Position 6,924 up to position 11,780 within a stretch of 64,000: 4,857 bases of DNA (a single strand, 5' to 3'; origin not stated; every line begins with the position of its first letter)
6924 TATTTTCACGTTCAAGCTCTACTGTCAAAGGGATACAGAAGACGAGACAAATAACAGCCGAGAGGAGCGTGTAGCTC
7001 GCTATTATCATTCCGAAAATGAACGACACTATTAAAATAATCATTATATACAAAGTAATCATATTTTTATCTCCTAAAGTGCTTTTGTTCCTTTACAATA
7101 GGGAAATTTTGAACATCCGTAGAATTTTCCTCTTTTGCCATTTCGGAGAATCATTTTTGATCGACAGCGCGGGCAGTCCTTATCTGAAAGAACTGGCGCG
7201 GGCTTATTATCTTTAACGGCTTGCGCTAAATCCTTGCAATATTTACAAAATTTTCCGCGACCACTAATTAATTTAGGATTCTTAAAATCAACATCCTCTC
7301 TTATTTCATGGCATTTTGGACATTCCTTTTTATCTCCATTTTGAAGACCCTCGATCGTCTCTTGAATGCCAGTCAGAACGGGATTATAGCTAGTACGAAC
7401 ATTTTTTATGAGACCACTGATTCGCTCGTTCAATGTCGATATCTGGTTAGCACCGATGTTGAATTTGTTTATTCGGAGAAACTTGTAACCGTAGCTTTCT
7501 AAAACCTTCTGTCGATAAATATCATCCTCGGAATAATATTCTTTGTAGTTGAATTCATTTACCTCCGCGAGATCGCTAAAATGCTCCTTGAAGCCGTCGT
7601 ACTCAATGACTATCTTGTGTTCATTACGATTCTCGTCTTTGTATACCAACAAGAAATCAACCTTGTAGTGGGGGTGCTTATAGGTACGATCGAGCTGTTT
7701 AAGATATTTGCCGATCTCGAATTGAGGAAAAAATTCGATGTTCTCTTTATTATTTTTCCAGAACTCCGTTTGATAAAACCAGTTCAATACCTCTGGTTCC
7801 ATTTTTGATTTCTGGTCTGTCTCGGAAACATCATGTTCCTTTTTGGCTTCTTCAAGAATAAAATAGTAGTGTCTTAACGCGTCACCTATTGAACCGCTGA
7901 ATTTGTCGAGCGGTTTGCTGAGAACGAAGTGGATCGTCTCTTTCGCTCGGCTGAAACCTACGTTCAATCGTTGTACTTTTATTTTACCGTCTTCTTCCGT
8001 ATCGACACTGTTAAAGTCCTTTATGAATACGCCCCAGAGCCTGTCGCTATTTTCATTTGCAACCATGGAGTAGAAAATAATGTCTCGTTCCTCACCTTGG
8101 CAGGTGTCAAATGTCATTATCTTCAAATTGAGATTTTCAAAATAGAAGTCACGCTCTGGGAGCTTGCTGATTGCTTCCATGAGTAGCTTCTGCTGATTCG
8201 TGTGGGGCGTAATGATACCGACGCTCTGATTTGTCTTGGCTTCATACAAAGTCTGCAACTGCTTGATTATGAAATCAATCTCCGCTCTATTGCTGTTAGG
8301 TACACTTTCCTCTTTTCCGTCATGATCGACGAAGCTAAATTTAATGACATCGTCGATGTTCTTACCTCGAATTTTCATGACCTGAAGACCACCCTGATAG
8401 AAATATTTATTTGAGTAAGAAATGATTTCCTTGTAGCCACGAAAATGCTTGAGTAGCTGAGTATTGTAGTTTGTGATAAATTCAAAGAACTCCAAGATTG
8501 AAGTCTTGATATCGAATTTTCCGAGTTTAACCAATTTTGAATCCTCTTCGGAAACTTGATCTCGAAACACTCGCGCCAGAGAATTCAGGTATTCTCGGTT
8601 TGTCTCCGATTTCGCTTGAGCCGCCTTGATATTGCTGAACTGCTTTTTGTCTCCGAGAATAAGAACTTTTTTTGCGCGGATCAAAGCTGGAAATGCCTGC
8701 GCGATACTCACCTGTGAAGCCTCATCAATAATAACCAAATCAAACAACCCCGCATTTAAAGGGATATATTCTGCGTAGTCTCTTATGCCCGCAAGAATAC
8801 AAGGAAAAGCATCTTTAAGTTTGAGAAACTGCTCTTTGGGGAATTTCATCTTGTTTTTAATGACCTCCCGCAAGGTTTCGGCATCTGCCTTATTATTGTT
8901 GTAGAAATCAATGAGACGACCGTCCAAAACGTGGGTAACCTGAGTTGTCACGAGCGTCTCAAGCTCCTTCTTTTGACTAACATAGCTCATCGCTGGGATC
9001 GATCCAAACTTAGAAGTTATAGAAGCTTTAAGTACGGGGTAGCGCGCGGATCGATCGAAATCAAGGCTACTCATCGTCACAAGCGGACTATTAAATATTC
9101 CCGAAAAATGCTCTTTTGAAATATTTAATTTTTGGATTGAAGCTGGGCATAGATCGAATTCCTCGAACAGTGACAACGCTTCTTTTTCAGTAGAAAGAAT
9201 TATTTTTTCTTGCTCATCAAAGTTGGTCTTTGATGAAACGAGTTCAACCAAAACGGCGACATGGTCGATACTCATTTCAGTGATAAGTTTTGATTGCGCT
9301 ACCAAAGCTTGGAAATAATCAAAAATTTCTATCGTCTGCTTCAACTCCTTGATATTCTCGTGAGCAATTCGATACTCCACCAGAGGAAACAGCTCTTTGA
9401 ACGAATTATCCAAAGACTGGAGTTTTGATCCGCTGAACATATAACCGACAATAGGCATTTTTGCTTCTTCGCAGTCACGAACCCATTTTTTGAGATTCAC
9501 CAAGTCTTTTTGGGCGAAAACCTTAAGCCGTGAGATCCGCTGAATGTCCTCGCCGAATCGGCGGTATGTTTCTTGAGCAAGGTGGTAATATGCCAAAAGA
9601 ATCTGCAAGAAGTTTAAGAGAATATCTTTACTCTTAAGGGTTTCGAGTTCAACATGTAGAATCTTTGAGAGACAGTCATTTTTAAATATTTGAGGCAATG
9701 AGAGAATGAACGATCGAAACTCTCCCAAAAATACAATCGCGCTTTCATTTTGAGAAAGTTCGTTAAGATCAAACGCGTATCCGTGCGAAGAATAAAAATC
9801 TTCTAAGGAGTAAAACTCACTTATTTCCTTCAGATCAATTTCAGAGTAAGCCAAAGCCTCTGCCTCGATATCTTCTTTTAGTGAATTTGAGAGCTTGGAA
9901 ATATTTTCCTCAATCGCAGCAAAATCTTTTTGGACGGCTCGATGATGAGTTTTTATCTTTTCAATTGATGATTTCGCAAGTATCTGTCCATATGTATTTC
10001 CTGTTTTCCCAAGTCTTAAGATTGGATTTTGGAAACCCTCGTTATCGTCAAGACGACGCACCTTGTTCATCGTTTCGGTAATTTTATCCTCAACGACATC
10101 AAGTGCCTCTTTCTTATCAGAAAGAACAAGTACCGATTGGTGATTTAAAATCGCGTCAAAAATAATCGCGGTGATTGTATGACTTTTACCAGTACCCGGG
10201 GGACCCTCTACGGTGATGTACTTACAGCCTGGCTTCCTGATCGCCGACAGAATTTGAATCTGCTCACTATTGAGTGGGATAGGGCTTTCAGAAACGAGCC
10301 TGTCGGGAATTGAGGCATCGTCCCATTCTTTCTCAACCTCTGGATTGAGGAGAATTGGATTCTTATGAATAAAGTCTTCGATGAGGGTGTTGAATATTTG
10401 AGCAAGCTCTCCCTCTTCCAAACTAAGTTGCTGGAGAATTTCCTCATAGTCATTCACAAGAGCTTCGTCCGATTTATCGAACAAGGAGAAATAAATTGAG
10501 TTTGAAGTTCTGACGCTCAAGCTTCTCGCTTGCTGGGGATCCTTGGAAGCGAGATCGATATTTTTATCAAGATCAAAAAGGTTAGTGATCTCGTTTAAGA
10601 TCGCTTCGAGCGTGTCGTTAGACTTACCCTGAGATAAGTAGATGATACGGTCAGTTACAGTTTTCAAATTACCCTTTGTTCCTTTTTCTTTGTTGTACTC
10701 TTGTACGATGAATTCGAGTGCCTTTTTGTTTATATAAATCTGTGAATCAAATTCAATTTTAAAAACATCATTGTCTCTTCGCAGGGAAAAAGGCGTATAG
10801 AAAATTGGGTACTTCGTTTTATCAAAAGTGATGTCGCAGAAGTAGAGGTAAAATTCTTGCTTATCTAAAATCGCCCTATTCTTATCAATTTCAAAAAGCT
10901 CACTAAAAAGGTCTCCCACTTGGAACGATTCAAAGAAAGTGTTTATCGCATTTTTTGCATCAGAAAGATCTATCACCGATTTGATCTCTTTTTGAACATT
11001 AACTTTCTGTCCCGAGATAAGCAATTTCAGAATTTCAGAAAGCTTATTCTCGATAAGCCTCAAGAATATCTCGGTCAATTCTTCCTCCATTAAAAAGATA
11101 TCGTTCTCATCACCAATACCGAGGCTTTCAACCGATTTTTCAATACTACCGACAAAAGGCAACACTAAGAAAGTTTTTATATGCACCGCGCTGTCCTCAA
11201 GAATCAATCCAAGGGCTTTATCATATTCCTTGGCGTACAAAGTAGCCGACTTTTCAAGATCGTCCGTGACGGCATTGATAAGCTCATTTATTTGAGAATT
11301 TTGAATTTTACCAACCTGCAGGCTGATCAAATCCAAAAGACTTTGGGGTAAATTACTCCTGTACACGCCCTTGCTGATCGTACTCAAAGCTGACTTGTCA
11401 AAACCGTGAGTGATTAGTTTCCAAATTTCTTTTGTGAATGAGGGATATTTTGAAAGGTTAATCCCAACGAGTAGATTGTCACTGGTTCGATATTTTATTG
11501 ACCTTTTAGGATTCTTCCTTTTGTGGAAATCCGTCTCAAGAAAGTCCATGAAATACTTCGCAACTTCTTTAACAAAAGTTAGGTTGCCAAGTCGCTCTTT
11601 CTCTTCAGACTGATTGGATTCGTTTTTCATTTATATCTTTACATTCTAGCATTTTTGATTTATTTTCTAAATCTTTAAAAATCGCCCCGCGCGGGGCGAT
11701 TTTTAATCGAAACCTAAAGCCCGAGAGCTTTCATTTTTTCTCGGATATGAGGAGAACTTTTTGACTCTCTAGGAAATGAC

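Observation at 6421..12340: Three-gene operon centred on a 1518-aa helicase-nuclease-zinc-ribbon fusion, flanked by membrane proteins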

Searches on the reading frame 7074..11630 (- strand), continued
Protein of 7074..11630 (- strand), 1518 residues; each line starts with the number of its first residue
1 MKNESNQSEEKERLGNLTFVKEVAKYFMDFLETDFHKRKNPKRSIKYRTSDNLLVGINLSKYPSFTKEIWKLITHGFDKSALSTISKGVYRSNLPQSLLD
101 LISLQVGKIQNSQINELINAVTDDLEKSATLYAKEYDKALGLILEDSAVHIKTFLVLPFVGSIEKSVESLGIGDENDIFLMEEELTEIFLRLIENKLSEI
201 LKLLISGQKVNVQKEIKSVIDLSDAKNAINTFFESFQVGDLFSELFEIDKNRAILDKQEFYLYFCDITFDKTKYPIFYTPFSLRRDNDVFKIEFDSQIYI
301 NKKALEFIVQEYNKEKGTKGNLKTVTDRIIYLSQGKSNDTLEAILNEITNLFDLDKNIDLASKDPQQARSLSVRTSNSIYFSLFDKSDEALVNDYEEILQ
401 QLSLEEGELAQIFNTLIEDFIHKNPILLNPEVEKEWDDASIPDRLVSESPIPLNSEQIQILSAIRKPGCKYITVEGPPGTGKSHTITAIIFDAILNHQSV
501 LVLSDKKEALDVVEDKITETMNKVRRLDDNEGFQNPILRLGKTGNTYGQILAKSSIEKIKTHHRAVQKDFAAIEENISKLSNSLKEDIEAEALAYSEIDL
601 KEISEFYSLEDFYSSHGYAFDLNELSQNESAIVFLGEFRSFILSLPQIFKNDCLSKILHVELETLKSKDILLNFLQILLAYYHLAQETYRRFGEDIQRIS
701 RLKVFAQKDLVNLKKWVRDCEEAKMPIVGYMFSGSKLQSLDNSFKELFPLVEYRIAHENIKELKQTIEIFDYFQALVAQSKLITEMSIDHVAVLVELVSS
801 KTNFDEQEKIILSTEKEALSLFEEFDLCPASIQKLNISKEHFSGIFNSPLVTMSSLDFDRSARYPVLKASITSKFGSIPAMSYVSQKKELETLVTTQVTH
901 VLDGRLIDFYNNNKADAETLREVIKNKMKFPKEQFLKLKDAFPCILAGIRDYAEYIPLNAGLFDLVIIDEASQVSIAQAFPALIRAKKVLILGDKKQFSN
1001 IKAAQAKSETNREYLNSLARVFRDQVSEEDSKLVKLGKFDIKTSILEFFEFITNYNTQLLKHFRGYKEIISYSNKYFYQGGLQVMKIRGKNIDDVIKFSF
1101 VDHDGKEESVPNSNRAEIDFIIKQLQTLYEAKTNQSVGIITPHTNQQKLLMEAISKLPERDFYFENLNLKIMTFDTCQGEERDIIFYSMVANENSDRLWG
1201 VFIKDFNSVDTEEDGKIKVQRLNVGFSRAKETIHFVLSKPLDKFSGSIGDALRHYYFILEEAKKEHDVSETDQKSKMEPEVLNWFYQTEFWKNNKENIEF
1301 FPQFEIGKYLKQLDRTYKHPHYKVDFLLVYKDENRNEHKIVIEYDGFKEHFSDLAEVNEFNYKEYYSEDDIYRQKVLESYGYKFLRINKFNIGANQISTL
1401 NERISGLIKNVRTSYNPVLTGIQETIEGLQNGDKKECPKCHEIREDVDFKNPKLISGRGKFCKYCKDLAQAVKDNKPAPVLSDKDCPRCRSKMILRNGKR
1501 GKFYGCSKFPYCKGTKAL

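Call 100: search_protein_families(library=pfam, alignment_id=A6, max_evalue=0.00001)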
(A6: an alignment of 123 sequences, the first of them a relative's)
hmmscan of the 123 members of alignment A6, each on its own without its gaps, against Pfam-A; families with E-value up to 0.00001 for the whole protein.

A. member 1, L006:16144-17901:+ (586 aa): 1 family
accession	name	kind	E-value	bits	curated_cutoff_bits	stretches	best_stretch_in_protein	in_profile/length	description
PF03781.23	FGE-sulfatase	-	1.8e-08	34.8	23.3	1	328-422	86-177/255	Sulfatase-modifying factor enzyme 1-like domain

B. families by the number of members that match (of 123 scanned): 158 families (the first 25 are shown)
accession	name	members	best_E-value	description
PF00239.26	Resolvase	9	2.4e-35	Resolvase, N terminal domain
PF07508.19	Recombinase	9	7e-18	Recombinase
PF13408.12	Zn_ribbon_recom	9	2.1e-09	Recombinase zinc beta ribbon domain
PF00271.37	Helicase_C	3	6e-25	Helicase conserved C-terminal domain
PF00270.35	DEAD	3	1.8e-24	DEAD/DEAH box helicase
PF00580.27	UvrD-helicase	2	1.7e-60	UvrD/REP helicase N-terminal domain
PF04607.23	RelA_SpoT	2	5e-38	Region found in RelA / SpoT proteins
PF13361.12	UvrD_C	2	7.1e-38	UvrD-like helicase C-terminal domain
PF17191.10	RecG_wedge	2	2.2e-29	RecG wedge domain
PF04542.20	Sigma70_r2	2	1.3e-23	Sigma-70 region 2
PF13245.12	AAA_19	2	2.6e-21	AAA domain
PF04545.22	Sigma70_r4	2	7.2e-20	Sigma-70, region 4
PF00534.26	Glycos_transf_1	2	7.1e-17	Glycosyl transferases group 1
PF13692.12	Glyco_trans_1_4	2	8.3e-15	Glycosyl transferases group 1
PF13439.12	Glyco_transf_4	2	6.5e-11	Glycosyltransferase Family 4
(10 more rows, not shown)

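Call 104: list_cluster_members(proteins=[P0001, P0124])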
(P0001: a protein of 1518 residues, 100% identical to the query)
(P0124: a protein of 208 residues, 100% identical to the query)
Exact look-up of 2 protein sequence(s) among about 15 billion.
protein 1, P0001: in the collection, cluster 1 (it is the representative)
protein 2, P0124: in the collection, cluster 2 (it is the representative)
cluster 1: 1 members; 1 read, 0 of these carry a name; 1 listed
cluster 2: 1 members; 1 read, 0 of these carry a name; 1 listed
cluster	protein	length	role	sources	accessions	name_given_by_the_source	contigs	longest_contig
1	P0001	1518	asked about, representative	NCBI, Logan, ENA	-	-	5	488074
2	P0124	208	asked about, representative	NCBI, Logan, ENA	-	-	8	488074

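Call 106: search_protein_families(library=padloc, alignment_id=A6, max_evalue=1e-15)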
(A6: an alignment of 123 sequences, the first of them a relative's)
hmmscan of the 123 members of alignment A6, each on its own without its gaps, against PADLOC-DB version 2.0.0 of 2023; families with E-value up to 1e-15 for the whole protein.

A. member 1, L006:16144-17901:+ (586 aa): 0 families

B. families by the number of members that match (of 123 scanned): 173 families (the first 25 are shown)
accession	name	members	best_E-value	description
PDLC00114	GajB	2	6.1e-85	UrvD helicase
PDLC03802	RTasHel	2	3.6e-76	DRT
PDLC00132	GajB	2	2.5e-66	UrvD helicase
PDLC00117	GajB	2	7.8e-64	UrvD helicase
PDLC00103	GajB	2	1.3e-54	UrvD helicase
PDLC00127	GajB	2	2.1e-45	UrvD helicase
PDLC00119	GajB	2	3.5e-40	UrvD helicase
PDLC00134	GajB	2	1.6e-38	UrvD helicase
PDLC00107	GajB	2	1.1e-37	UrvD helicase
PDLC00130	GajB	2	1.5e-36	UrvD helicase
PDLC00121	GajB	2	1.9e-33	UrvD helicase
PDLC00122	GajB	2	1.6e-32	UrvD helicase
PDLC00110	GajB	2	3.2e-32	UrvD helicase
PDLC00123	GajB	2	2.9e-31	UrvD helicase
PDLC00104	GajB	2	4.1e-31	UrvD helicase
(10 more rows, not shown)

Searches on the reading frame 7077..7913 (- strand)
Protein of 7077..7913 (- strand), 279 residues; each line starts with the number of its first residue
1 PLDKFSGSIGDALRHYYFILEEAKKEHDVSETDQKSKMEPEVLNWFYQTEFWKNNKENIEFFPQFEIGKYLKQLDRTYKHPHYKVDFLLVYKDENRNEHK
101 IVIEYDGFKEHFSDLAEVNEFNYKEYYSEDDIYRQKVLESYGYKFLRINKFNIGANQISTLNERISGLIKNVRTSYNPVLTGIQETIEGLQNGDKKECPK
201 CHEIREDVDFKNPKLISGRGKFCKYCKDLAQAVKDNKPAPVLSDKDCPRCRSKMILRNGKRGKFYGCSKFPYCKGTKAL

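Call 58: search_solved_structures(query=A4, max_evalue=10, show_alignments=2)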
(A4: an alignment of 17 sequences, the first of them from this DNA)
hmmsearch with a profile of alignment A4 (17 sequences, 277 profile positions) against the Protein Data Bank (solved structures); distinct sequences matched with E-value up to 10: 11.
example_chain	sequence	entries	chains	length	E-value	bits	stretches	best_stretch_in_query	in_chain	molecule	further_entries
9gda_F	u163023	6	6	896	1.1e-05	28.3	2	236-269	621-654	DNA topoisomerase 1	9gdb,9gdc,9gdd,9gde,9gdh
4rul_A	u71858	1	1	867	1.4e-05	27.8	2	236-269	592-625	DNA topoisomerase 1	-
4cgy_A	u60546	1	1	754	0.025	17.2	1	243-273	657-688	DNA TOPOISOMERASE 3-ALPHA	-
4cht_A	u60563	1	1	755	0.025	17.2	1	243-273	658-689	DNA TOPOISOMERASE 3-ALPHA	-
4c2m_I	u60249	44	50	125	0.12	15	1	192-268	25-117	DNA-DIRECTED RNA POLYMERASE I SUBUNIT RPA12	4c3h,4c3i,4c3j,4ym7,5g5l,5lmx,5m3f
8ebf_A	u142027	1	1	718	0.49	13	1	6-34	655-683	Cytoplasmic membrane protein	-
1jyo_E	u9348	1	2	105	0.5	12.9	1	45-90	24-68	protein tyrosine phosphatase SptP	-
9qt5_4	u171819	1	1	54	0.62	12.6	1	221-258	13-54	Large ribosomal subunit protein bL33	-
7qg9_I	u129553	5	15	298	0.77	12.3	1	97-120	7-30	Minor tail protein | Baseplate tube protein p140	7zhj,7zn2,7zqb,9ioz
8tlk_A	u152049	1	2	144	4.9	9.7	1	174-251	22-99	Cell division cycle-associated protein 7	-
7qgs_A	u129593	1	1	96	5.2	9.6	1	184-248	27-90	Histone acetyltransferase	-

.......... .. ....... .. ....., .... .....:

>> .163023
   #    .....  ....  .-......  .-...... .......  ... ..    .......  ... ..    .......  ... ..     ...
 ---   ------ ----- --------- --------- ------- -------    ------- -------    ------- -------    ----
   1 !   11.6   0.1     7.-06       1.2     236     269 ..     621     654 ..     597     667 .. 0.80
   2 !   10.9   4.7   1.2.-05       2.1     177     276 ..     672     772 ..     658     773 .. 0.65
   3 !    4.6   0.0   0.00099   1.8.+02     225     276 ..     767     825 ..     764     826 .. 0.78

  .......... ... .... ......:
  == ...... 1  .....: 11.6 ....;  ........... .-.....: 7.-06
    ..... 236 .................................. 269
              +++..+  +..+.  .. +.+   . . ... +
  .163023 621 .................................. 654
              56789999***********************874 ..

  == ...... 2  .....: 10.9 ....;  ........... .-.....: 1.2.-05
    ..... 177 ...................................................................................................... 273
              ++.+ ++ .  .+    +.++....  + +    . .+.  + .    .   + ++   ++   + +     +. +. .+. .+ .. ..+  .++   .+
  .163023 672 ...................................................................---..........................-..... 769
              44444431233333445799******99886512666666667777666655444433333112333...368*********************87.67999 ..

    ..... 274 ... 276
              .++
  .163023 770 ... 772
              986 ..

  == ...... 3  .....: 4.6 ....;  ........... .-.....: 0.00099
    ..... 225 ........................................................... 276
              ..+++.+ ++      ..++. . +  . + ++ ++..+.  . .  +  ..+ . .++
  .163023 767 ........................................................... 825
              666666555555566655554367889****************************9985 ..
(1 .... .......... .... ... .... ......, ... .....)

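Call 59: search_protein_families(library=pfam, alignment_id=A4, max_evalue=0.1)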
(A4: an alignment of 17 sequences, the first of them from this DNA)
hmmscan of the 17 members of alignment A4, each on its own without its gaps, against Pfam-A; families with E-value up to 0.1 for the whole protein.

A. member 1, seq(279 aa): 5 families
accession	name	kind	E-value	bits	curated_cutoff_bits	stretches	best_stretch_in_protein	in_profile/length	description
PF01396.24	Zn_ribbon_Top1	-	1e-11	44.8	32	1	245-277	2-34/39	Topoisomerase DNA binding C4 zinc finger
PF18741.7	MTES_1575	-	2.7e-05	24.6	38.2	1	75-153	17-81/96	REase_MTES_1575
PF25164.1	CoiA_N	-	0.0088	16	26.3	0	247-260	20-33/50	Competence protein CoiA, N-terminal domain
PF04480.18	DUF559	-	0.015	15.6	20.6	1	97-162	51-102/109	Protein of unknown function (DUF559)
PF03811.18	Zn_ribbon_InsA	-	0.033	14.4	26.1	1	247-261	8-22/35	InsA N-terminal domain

B. families by the number of members that match (of 17 scanned): 22 families
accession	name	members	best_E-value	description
PF18741.7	MTES_1575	17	4.3e-06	REase_MTES_1575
PF04480.18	DUF559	16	0.00018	Protein of unknown function (DUF559)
PF01396.24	Zn_ribbon_Top1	11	1.1e-13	Topoisomerase DNA binding C4 zinc finger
PF03811.18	Zn_ribbon_InsA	8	0.0014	InsA N-terminal domain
PF06356.17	DUF1064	8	0.0072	Protein of unknown function (DUF1064)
PF08722.17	Tn7_TnsA-like_N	5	0.04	TnsA-like endonuclease N terminal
PF25164.1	CoiA_N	4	0.0017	Competence protein CoiA, N-terminal domain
PF07976.19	Phe_hydrox_dim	3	0.049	Phenol hydroxylase, C-terminal dimerisation domain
PF13248.11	Zn_ribbon_3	2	0.016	zinc-ribbon domain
PF10881.14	DUF2726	2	0.042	Protein of unknown function (DUF2726)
PF09723.15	Zn_ribbon_8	2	0.07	Zinc ribbon domain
PF05011.18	DBR1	1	0.014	Lariat debranching enzyme, C-terminal domain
PF21039.3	CEP104_ZnF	1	0.015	Centrosomal protein CEP104, ZnF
PF03110.19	SBP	1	0.021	SBP domain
PF05605.18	zf-Di19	1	0.023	Drought induced 19 protein (Di19), zinc-binding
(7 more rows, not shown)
